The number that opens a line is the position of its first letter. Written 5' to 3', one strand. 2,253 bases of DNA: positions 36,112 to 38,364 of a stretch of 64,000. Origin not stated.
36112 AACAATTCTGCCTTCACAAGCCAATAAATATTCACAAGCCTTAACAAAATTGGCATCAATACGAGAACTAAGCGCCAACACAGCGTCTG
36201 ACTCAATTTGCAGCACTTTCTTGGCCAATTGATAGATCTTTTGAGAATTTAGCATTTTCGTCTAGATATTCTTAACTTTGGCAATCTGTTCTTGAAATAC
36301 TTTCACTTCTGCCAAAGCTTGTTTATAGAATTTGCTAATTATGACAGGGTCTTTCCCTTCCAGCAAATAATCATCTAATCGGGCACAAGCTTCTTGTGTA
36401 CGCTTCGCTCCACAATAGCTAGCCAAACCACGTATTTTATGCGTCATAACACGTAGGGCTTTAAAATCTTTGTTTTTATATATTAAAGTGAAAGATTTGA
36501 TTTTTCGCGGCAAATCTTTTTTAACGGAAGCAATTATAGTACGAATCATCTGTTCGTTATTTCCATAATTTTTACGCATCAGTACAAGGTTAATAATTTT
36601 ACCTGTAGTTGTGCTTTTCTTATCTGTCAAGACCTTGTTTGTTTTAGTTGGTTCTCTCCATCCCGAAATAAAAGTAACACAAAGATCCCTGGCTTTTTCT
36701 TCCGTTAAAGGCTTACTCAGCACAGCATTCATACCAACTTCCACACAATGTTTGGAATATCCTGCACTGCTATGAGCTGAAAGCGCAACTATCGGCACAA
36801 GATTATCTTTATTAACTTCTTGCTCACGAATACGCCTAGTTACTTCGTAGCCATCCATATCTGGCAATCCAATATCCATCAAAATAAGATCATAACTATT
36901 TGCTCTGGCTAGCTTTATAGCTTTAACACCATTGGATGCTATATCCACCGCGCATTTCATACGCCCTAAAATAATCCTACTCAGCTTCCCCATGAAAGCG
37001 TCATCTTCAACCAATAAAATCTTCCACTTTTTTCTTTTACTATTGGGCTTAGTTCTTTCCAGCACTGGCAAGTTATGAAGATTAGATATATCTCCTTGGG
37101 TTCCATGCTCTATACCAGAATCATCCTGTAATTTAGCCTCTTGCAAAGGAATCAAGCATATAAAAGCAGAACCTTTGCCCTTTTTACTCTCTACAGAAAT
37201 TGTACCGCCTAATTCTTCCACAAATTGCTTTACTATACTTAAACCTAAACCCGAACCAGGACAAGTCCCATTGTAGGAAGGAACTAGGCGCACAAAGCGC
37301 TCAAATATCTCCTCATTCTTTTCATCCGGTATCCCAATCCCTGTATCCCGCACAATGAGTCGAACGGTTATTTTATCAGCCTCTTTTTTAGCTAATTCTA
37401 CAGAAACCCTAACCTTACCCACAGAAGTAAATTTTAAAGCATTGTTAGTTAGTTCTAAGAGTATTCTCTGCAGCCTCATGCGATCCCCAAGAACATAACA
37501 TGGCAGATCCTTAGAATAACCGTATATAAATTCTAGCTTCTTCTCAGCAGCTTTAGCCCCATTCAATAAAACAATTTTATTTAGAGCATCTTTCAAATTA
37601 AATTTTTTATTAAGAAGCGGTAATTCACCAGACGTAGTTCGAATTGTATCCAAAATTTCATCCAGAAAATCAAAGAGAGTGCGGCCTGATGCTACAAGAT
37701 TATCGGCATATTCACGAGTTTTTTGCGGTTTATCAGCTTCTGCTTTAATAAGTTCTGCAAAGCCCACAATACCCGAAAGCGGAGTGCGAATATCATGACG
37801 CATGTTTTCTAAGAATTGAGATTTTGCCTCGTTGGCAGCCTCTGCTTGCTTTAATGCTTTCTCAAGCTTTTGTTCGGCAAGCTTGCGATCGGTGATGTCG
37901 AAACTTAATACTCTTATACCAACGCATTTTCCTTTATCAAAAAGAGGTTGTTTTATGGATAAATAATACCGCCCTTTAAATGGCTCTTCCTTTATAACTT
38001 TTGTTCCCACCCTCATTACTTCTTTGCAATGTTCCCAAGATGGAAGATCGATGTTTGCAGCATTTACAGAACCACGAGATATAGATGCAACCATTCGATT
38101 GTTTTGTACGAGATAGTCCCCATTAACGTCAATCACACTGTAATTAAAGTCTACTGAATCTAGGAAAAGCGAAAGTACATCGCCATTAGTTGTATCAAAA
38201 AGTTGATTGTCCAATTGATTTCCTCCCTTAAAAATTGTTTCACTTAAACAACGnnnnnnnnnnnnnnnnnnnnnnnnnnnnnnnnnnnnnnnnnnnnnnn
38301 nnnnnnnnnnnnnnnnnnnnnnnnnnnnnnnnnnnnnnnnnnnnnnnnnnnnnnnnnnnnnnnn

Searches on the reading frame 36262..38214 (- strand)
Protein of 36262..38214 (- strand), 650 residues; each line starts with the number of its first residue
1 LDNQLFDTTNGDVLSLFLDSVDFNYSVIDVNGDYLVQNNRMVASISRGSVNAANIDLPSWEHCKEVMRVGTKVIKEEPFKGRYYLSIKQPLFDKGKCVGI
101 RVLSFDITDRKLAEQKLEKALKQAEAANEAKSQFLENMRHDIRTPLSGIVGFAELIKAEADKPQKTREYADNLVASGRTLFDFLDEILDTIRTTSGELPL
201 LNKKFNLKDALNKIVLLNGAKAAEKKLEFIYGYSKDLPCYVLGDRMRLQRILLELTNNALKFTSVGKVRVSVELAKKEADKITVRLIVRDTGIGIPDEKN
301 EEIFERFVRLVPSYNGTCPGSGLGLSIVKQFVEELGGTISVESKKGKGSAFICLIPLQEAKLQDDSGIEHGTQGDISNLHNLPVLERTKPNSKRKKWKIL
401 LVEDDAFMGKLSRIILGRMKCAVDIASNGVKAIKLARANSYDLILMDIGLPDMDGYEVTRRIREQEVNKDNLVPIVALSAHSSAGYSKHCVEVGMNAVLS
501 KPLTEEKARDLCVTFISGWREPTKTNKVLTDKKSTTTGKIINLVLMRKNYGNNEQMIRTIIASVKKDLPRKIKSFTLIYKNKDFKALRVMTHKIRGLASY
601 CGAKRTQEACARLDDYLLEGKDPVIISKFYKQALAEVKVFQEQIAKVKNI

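Call 3: search_protein_families(library=pfam, proteins=[window:36262-38214:-], max_evalue=1)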
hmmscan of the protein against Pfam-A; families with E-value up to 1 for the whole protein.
window:36262-38214:- (650 aa): 5 families
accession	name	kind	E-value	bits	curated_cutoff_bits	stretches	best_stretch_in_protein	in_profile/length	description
PF02518.31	HATPase_c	-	1.1e-27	97.1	26.4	1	243-358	1-110/111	Histidine kinase-, DNA gyrase B-, and HSP90-like ATPase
PF00072.30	Response_reg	-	2.6e-24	86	30.2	1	399-507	1-105/111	Response regulator receiver domain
PF00512.31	HisKA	-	8.8e-14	51.8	26.9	1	130-192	1-62/66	His Kinase A (phospho-acceptor) domain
PF01627.28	Hpt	-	3.1e-06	27.8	24.6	1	567-621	9-63/84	Hpt domain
PF13581.12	HATPase_c_2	-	0.013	15.9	27.4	1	252-335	36-112/127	Histidine kinase-like ATPase domain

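Call 115: search_protein_families(library=padloc, proteins=[window:36262-38214:-], max_evalue=0.001)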
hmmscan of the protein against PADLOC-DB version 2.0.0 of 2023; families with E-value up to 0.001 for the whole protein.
window:36262-38214:- (650 aa): 1 family
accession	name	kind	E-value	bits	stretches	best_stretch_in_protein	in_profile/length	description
PDLC04647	PDC-M43B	-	0.00034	17.8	1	253-344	233-320/347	-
